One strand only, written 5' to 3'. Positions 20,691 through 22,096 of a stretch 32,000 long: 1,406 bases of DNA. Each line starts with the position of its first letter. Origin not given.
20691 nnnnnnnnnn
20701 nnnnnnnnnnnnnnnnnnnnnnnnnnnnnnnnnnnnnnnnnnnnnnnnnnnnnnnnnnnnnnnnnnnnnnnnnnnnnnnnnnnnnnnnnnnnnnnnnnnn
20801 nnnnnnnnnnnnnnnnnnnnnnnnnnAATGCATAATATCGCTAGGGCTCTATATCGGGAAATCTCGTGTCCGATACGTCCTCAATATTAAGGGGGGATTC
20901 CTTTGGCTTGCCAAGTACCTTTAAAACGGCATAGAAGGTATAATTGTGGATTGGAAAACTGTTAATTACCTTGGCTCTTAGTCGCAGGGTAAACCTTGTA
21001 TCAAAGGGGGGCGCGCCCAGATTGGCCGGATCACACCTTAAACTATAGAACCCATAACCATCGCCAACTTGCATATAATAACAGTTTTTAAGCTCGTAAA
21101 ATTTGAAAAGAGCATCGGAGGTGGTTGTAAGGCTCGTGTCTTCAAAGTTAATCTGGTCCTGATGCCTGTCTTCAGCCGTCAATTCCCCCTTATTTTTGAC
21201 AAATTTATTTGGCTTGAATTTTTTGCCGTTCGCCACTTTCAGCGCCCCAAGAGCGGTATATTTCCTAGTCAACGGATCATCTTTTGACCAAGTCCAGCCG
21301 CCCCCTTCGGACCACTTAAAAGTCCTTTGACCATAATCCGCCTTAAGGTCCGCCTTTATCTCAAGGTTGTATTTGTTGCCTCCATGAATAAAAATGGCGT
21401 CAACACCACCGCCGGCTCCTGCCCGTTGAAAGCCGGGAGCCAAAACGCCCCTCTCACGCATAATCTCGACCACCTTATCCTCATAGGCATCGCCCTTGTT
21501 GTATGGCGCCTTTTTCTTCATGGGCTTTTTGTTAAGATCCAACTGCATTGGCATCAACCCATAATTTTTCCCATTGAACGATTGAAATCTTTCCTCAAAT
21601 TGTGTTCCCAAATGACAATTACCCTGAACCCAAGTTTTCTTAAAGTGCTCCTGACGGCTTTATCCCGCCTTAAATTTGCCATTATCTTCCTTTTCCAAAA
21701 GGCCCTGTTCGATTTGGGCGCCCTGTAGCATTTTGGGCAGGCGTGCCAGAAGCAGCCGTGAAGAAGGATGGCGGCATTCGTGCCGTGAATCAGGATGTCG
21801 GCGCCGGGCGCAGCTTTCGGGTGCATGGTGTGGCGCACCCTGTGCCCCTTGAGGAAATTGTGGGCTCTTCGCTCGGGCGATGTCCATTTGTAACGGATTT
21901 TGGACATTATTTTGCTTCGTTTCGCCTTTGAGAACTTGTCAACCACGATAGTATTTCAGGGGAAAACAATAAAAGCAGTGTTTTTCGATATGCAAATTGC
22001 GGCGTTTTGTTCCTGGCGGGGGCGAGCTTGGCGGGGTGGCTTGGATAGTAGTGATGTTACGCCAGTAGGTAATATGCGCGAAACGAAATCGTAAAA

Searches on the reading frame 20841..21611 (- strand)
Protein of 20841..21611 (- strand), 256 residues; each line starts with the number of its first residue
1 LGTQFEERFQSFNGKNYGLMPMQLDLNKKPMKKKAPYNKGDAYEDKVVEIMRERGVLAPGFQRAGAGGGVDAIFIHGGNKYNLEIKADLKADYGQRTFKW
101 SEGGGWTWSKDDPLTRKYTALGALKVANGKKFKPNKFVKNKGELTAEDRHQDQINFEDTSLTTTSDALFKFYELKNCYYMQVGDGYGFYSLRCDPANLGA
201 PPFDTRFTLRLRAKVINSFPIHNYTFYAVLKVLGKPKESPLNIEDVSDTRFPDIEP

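Call 3: search_protein_families(library=pfam, proteins=[window:20841-21611:-], max_evalue=0.1)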
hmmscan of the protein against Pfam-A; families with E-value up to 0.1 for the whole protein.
window:20841-21611:- (256 aa): 0 families

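Call 4: search_protein_families(library=padloc, proteins=[window:20841-21611:-], max_evalue=0.1)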
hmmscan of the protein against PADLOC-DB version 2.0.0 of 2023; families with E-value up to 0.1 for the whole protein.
window:20841-21611:- (256 aa): 0 families

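Call 5: search_protein_families(library=ncbifam, proteins=[window:20841-21611:-], max_evalue=0.1)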
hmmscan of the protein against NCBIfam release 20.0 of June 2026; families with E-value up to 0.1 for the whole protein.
window:20841-21611:- (256 aa): 0 families

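Call 69: search_protein_families(library=phrogs, proteins=[window:20841-21611:-], max_evalue=0.01)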
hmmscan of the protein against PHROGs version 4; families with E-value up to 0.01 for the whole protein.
window:20841-21611:- (256 aa): 1 family
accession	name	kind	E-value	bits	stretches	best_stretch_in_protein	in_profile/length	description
phrog_26930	-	unknown function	1e-16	61.8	1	32-239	50-248/698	-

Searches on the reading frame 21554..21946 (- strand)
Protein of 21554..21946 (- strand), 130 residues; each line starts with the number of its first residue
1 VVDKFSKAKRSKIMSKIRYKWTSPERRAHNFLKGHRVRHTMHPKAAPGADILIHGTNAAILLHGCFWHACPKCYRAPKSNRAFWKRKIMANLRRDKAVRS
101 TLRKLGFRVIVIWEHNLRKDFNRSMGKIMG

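Call 3: search_protein_families(library=pfam, proteins=[window:21554-21946:-], max_evalue=0.1)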
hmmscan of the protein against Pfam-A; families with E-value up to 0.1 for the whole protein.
window:21554-21946:- (130 aa): 1 family
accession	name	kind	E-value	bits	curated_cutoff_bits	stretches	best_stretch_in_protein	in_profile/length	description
PF03852.21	Vsr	-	2e-14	53.6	27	1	3-69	2-69/74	DNA mismatch endonuclease Vsr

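Call 4: search_protein_families(library=padloc, proteins=[window:21554-21946:-], max_evalue=0.1)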
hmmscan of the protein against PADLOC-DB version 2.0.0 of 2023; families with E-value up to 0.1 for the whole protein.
window:21554-21946:- (130 aa): 2 families
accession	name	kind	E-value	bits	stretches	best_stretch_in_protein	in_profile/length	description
PDLC03397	Vsr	-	7.6e-19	66.3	1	1-119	1-121/156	Type II nicking endonuclease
PDLC03678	HEase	-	0.0011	16.7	0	5-73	148-218/266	homing endonuclease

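Call 5: search_protein_families(library=ncbifam, proteins=[window:21554-21946:-], max_evalue=0.1)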
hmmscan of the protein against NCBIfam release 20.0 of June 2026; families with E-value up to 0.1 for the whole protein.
window:21554-21946:- (130 aa): 1 family
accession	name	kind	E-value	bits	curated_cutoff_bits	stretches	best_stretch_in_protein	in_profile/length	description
TIGR00632.1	vsr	subfamily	6.6e-27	94.2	97.85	1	1-116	1-119/119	DNA mismatch endonuclease Vsr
